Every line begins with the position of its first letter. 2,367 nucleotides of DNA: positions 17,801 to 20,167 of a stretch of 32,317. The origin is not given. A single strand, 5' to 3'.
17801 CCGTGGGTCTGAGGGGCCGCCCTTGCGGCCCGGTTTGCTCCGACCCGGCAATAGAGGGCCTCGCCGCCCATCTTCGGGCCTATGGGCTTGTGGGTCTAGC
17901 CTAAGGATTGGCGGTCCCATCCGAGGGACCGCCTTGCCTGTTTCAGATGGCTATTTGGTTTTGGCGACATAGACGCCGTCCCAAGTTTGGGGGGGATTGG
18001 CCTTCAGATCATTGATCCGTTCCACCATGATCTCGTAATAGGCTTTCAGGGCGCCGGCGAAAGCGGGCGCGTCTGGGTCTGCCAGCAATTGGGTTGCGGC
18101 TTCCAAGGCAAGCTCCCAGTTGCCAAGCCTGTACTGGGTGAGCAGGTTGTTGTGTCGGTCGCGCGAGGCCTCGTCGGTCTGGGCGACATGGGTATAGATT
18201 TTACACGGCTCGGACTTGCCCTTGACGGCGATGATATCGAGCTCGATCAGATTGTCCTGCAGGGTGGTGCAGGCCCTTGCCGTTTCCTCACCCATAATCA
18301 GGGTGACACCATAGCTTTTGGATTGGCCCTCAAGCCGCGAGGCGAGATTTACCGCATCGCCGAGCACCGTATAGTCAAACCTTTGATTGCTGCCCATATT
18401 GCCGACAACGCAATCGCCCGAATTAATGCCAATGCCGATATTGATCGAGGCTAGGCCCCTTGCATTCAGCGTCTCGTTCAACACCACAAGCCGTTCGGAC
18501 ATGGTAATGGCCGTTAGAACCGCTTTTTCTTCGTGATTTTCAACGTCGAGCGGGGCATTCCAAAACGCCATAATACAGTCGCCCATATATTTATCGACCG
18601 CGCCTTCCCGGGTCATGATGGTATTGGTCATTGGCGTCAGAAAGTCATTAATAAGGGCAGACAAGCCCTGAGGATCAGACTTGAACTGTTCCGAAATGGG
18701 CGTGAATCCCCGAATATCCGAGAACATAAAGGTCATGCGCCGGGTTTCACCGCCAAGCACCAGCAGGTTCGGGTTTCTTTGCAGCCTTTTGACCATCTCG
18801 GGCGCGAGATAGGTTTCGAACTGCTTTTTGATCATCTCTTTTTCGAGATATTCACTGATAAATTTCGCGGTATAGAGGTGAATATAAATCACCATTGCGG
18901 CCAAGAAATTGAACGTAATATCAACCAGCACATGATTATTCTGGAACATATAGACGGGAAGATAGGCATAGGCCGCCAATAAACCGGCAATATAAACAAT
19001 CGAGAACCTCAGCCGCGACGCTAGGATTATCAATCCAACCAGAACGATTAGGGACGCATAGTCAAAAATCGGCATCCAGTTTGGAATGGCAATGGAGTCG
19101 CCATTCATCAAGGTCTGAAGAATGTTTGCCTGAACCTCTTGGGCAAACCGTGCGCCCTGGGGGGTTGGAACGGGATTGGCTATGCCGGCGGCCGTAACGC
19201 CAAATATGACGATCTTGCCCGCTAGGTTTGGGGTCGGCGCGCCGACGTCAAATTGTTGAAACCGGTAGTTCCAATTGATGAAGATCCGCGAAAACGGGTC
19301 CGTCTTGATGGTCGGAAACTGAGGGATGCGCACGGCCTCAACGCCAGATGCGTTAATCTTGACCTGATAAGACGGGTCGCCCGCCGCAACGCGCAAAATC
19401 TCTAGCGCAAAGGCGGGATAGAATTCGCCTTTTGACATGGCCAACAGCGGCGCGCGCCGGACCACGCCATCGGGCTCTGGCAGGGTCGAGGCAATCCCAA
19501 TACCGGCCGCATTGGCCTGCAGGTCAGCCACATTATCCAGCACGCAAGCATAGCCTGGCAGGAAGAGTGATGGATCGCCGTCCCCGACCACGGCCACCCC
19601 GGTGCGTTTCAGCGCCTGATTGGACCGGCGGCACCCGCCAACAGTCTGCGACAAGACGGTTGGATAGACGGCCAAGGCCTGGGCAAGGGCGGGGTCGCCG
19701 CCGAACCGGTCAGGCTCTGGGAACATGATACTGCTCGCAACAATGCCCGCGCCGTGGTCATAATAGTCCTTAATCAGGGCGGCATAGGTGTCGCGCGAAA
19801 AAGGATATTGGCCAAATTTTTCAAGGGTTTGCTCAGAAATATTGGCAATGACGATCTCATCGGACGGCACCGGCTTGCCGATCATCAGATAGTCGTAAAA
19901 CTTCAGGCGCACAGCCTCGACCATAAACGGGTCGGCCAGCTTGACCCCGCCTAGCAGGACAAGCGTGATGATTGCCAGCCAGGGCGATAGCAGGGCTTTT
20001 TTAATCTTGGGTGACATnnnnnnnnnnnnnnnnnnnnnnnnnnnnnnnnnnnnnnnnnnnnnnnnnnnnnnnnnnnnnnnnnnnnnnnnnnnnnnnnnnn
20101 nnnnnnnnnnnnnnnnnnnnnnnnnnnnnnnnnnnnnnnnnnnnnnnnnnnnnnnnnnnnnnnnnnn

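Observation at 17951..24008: Curli operon (csgF-csgG-curlin-curlin) runs without a break into a FecR-like / CHASE2 adenylate-cyclase pair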

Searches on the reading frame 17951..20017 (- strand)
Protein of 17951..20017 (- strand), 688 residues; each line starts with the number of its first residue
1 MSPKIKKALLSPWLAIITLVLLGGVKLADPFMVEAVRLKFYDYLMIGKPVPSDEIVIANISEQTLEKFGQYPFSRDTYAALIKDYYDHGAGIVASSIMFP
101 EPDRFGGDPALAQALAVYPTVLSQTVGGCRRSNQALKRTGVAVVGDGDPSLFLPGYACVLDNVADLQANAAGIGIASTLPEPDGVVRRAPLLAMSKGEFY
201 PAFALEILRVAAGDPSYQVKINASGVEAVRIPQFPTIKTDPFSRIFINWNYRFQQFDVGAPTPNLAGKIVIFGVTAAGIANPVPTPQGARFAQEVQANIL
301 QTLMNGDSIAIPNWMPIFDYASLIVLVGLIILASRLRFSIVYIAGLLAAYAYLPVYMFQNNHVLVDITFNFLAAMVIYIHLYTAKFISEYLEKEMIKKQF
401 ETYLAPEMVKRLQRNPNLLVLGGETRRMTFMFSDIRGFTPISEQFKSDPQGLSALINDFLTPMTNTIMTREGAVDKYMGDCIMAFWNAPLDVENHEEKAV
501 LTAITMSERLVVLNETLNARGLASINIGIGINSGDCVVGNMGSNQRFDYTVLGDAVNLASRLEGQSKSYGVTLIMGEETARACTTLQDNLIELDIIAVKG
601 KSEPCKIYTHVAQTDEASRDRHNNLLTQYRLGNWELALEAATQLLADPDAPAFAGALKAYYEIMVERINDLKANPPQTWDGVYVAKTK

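Call 3: search_protein_families(library=pfam, proteins=[window:17951-20017:-], max_evalue=0.01)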
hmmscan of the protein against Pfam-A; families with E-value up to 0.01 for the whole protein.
window:17951-20017:- (688 aa): 2 families
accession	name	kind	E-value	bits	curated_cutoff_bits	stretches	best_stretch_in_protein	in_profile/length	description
PF05226.16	CHASE2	-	7e-38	131.1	26.3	1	20-326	4-251/257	CHASE2 domain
PF00211.25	Guanylate_cyc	-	1.3e-19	70.9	21.9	1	426-603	7-175/183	Adenylate and Guanylate cyclase catalytic domain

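Call 4: search_protein_families(library=ncbifam, proteins=[window:17951-20017:-], max_evalue=0.01)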
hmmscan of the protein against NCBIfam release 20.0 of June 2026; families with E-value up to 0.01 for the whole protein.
window:17951-20017:- (688 aa): 0 families

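Call 14: find_homologous_proteins(query=window:17951-20017:-, max_evalue=1e-20)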
Query window:17951-20017:- (688 aa): 7856 proteins with E <= 1e-20 among 8000 candidates; the best 120 are listed.
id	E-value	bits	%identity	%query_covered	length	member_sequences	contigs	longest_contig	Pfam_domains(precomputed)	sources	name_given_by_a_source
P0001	0.0e+0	1418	91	100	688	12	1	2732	PF05226.17,PF00211.26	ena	-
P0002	1.1e-278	944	60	100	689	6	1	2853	PF05226.17,PF00211.26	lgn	-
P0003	3.8e-269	913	59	100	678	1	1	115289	PF05226.17,PF00211.26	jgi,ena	jgi:adenylate cyclase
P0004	1.5e-266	904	59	100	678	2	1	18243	PF05226.17,PF00211.26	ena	-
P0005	3.3e-263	893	57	100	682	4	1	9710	PF05226.17,PF00211.26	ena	-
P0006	6.7e-263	892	57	100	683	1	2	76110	PF05226.17,PF00211.26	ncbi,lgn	-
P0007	6.4e-261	886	57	100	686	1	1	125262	PF05226.17,PF00211.26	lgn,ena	-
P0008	4.1e-260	883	56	100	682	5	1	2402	PF05226.17,PF00211.26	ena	-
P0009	1.6e-259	881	57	100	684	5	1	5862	PF05226.17,PF00211.26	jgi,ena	-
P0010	4.0e-259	880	56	100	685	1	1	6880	PF05226.17,PF00211.26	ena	-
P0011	5.2e-259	880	57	100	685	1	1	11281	PF05226.17,PF00211.26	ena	-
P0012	5.2e-259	880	56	100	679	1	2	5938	PF05226.17,PF00211.26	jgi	jgi:adenylate cyclase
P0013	1.2e-258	878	56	100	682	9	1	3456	PF05226.17,PF00211.26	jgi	jgi:adenylate cyclase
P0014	1.3e-258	878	57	100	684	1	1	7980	PF05226.17,PF00211.26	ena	-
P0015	1.7e-258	878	57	100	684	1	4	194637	PF05226.17,PF00211.26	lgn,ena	-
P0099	6.5e-251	853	55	100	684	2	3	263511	PF05226.17,PF00211.26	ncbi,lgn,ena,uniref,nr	ncbi:COG4252 Predicted transmembrane sensor domain [uncultured Caudovirales phage]|uniref:COG4252 Pr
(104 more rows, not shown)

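Call 15: find_encoding_contigs(protein=P0003, flank=10000, max_places=2)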
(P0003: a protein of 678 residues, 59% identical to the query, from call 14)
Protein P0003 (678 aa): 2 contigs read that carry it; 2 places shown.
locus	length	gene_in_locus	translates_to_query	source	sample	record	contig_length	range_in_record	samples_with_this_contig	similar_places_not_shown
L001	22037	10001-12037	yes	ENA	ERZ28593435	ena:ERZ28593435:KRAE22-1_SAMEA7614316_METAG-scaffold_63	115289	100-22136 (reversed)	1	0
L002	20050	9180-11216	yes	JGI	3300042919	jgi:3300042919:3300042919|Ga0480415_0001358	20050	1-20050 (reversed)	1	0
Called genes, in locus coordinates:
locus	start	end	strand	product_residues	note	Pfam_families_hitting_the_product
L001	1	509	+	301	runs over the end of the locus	-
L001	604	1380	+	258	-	-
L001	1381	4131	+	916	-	-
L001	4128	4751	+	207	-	-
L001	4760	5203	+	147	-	PF00210:Ferritin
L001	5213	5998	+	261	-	-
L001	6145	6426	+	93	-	-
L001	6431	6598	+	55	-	-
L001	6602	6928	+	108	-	-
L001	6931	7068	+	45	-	-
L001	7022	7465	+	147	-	PF10614:CsgF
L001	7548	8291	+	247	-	PF03783:CsgG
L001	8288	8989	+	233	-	PF07012:Curlin_rpt (faint)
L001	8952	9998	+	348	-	PF04773:FecR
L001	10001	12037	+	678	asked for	PF05226:CHASE2, PF00211:Guanylate_cyc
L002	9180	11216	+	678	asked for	PF05226:CHASE2, PF00211:Guanylate_cyc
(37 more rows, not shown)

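Call 16: find_encoding_contigs(protein=P0006, flank=10000, max_places=2)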
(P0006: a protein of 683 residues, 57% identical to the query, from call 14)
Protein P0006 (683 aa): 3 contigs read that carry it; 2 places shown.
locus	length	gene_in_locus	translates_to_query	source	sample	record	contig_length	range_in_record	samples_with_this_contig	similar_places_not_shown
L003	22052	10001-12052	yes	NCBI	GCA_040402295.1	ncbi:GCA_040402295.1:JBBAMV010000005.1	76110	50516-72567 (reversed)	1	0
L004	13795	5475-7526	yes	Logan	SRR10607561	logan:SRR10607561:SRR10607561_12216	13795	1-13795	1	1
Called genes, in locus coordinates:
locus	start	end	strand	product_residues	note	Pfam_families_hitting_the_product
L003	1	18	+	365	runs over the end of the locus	PF00268:Ribonuc_red_sm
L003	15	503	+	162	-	PF00383:dCMP_cyt_deam_1, PF14437:MafB19-deam, PF14439:Bd3614-deam (weak)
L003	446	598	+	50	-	-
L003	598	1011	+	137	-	PF19835:SegE_GIY-YIG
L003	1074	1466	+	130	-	-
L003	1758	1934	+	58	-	-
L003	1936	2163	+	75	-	-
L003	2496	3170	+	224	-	PF08534:Redoxin, PF00578:AhpC-TSA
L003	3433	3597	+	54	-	-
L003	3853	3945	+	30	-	-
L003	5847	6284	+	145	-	PF04308:RNaseH_like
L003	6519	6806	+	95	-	-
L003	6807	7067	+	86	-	-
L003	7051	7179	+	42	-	-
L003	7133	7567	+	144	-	PF10614:CsgF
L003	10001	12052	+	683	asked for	PF05226:CHASE2, PF00211:Guanylate_cyc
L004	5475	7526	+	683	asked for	PF05226:CHASE2, PF00211:Guanylate_cyc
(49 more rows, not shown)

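Call 17: find_encoding_contigs(protein=P0099, flank=10000, max_places=2)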
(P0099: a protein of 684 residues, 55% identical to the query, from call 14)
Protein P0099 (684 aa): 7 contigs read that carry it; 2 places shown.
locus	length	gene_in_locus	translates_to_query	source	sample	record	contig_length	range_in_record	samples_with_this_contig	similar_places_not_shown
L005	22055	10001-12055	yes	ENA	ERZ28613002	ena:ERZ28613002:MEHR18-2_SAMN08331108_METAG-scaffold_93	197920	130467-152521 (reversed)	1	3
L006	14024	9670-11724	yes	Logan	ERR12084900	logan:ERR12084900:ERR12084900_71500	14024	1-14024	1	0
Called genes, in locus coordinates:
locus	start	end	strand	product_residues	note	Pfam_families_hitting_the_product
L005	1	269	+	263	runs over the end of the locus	PF04724:Glyco_transf_17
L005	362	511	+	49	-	-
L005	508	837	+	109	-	PF11750:DUF3307 (weak)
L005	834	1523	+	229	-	-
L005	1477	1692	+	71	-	-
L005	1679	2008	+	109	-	-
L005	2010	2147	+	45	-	-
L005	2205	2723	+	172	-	PF13505:OMP_b-brl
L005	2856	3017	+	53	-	-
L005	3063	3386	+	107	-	-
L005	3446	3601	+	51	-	-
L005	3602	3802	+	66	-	-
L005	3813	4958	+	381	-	PF09511:RNA_lig_T4_1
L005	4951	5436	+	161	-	PF13671:AAA_33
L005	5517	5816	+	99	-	-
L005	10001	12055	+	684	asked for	PF05226:CHASE2, PF00211:Guanylate_cyc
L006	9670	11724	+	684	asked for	PF05226:CHASE2, PF00211:Guanylate_cyc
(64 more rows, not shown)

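Call 24: find_encoding_contigs(protein=window:17951-20017:-, flank=10000, max_places=4)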
Protein window:17951-20017:- (688 aa): 3 contigs read that carry it; 2 places shown.
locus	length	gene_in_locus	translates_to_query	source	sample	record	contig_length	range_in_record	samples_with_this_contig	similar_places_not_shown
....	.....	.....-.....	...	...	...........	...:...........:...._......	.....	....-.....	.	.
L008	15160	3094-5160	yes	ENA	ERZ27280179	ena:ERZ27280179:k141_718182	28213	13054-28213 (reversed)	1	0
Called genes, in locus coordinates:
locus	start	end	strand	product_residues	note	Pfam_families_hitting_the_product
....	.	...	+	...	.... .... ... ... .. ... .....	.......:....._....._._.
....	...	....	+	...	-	-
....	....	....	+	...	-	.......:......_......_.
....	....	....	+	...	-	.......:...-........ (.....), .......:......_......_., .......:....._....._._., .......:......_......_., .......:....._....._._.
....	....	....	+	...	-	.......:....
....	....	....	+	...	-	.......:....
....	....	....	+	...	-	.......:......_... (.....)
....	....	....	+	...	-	-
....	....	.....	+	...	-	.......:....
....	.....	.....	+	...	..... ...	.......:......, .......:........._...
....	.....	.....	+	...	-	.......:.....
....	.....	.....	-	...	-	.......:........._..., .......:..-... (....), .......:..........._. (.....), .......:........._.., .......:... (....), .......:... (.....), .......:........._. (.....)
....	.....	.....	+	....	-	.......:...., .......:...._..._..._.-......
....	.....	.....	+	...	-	-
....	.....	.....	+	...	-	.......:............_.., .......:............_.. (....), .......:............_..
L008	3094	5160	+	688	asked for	PF05226:CHASE2, PF00211:Guanylate_cyc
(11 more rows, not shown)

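Call 26: find_related_loci(query=A1, collection=genome_contigs, flank=10000)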
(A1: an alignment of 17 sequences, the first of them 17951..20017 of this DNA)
Query A1 (688 aa) in genome_contigs; peptide patterns used: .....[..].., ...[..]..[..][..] (x = any residue, [..] = any of these).
600 stretches matched a pattern (row limit reached: there are more); 599 encode a relative of the query (tblastn E <= 1e-3); the best 80 are kept; 80 distinct loci.
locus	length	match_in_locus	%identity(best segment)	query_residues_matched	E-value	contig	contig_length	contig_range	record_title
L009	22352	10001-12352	34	4-688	5e-130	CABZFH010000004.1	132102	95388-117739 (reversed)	MAG: uncultured Alphaproteobacteria bacterium isolate AG-337-E20 genome assembly, contig: AG-337-E20_NODE_4, whole genom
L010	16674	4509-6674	35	14-688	5e-129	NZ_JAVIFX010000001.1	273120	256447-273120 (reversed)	Bradyrhizobium sp. LHD-71 LHD.71_ctg001, whole genome shotgun sequence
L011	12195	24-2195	35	16-688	1e-128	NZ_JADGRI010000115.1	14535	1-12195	MAG: Bradyrhizobium sp. isolate Chersky.37_22 contig-100_519, whole genome shotgun sequence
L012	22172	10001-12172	37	16-688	2e-127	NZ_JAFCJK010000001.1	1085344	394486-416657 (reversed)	Bradyrhizobium lablabi strain SZCCT0422 NODE_1, whole genome shotgun sequence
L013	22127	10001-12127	37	26-688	4e-127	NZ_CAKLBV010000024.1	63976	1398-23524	Methylobacterium sp. Leaf118, whole genome shotgun sequence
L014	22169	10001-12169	36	14-688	4e-127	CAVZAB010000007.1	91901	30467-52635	MAG: uncultured Alphaproteobacteria bacterium isolate MFD02134.bin.2.41 genome assembly, contig: contig_26266, whole gen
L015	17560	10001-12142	35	25-688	1e-126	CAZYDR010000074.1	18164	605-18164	MAG TPA_asm: uncultured Alphaproteobacteria bacterium isolate SRP308112_co1_372 genome assembly, contig: NODE_4991_lengt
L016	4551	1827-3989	36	14-688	9e-127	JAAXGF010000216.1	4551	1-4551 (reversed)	MAG: Alphaproteobacteria bacterium isolate Plut_88856 filtered_Plut_88856_genomic_contig_148090, whole genome shotgun se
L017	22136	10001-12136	36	26-688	1e-124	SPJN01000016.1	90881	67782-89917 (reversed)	MAG: Hyphomicrobiales bacterium isolate BinT2.0009 contig_10, whole genome shotgun sequence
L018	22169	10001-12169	35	14-688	9e-125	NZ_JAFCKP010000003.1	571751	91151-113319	Bradyrhizobium japonicum strain SZCCT0231 NODE_3, whole genome shotgun sequence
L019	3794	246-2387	37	26-688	2e-127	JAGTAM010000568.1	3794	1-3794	MAG: Proteobacteria bacterium isolate OH_CBrB_238 k127_1373158, whole genome shotgun sequence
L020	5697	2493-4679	35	14-688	6e-125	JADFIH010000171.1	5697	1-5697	MAG: Proteobacteria bacterium isolate B38T1L10 B38T1L10_NODE25802, whole genome shotgun sequence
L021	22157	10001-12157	35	19-688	7e-124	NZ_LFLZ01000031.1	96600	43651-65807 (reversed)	Bradyrhizobium tropiciagri strain SEMIA 6148 contig00031, whole genome shotgun sequence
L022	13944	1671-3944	35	12-688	8e-124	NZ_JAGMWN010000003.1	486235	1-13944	Marivibrio halodurans strain CGMCC 1.15697 NODE_3_length_486235_cov_288.280956, whole genome shotgun sequence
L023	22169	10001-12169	36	16-688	7e-123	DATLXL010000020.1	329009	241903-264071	MAG TPA_asm: Bradyrhizobium sp. isolate SMAG_U13245 k141_139305, whole genome shotgun sequence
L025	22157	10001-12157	36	19-688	1e-122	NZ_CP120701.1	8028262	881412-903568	Bradyrhizobium sp. ORS 111 chromosome, complete genome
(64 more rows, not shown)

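Call 31: find_related_loci(query=A1, collection=viral_contigs, flank=10000)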
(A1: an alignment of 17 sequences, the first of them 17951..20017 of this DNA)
Query A1 (688 aa) in viral_contigs; peptide patterns used: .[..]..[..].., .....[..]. (x = any residue, [..] = any of these).
600 stretches matched a pattern (row limit reached: there are more); 560 encode a relative of the query (tblastn E <= 1e-3); the best 80 are kept; 80 distinct loci.
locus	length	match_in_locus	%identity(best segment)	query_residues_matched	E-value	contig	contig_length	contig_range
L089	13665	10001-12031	55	4-688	0e+0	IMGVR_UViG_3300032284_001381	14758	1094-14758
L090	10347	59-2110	57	1-688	0e+0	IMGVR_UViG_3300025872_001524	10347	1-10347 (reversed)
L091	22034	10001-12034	54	5-688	0e+0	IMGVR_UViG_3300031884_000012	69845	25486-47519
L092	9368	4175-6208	54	5-688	0e+0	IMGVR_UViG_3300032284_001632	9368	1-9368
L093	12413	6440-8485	56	5-688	0e+0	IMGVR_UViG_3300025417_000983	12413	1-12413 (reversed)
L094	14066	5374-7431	56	1-688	0e+0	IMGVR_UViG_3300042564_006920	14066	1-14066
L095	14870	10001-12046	56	5-688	0e+0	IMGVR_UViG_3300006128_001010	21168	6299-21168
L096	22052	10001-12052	55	1-688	0e+0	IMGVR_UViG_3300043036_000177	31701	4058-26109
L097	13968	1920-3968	53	1-688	0e+0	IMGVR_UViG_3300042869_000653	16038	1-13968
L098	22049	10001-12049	54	4-688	0e+0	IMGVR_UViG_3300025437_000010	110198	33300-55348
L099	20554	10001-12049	55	2-688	0e+0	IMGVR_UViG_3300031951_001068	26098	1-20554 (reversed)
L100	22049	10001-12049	54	4-688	0e+0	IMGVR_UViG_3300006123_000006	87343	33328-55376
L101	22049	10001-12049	55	2-688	0e+0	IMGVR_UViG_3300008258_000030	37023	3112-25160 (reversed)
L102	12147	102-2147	56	4-688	0e+0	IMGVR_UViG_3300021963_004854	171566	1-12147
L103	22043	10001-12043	55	5-688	0e+0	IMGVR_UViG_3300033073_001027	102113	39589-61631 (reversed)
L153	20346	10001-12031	45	7-683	0e+0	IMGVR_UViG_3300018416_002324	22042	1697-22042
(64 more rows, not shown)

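Call 36: search_protein_families(library=pfam, proteins=[L025:5676-9821:+, L025:9926-12160:+, L025:12307-13983:-, L025:1172-4159:+, L025:4262-4954:+, L025:14117-15772:+], max_evalue=0.001)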
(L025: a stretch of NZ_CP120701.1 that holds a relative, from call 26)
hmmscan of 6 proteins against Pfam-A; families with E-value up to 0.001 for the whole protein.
L025:5676-9821:+ (1381 aa): 4 families
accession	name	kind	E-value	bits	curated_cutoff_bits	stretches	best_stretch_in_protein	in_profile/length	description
PF17803.7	Cadherin_4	-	1.7e-12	48.1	25.1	2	1044-1125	3-71/71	Bacterial cadherin-like domain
PF10633.15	NPCBM_assoc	-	4.4e-09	36.8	24.4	0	1004-1047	32-74/78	NPCBM-associated, NEW3 domain of alpha-galactosidase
PF04773.18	FecR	-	3.6e-08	34.2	24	1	145-230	1-81/97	FecR protein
PF17963.7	Big_9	-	5.9e-05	24.3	23.6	1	1052-1162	1-88/89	Bacterial Ig domain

L025:9926-12160:+ (744 aa): 2 families
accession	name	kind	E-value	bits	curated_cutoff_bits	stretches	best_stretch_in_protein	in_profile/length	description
PF05226.16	CHASE2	-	6.5e-56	190.2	26.3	1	31-372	8-256/257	CHASE2 domain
PF00211.25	Guanylate_cyc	-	4.5e-22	79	21.9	1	473-661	7-180/183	Adenylate and Guanylate cyclase catalytic domain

L025:12307-13983:- (558 aa): 1 family
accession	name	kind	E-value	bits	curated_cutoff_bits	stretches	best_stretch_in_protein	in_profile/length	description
PF00496.27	SBP_bac_5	-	8e-80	269.1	32.4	1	102-474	2-365/368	Bacterial extracellular solute-binding proteins, family 5 Middle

L025:1172-4159:+ (995 aa): 3 families
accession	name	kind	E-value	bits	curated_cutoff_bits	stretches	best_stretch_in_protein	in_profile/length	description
PF13458.12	Peripla_BP_6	-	1.2e-56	193.3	31.7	1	633-984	1-342/343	Periplasmic binding protein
PF01094.35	ANF_receptor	-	5.2e-13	49.2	25.4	1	655-860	4-210/353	Receptor family ligand binding region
PF13433.12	Peripla_BP_5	-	7.6e-13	48.7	27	1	637-938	4-297/363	Periplasmic binding protein domain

L025:4262-4954:+ (230 aa): 0 families

L025:14117-15772:+ (551 aa): 1 family
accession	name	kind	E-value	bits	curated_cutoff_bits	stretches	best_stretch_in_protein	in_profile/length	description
PF00496.27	SBP_bac_5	-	3.7e-71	240.6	32.4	1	80-444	2-348/368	Bacterial extracellular solute-binding proteins, family 5 Middle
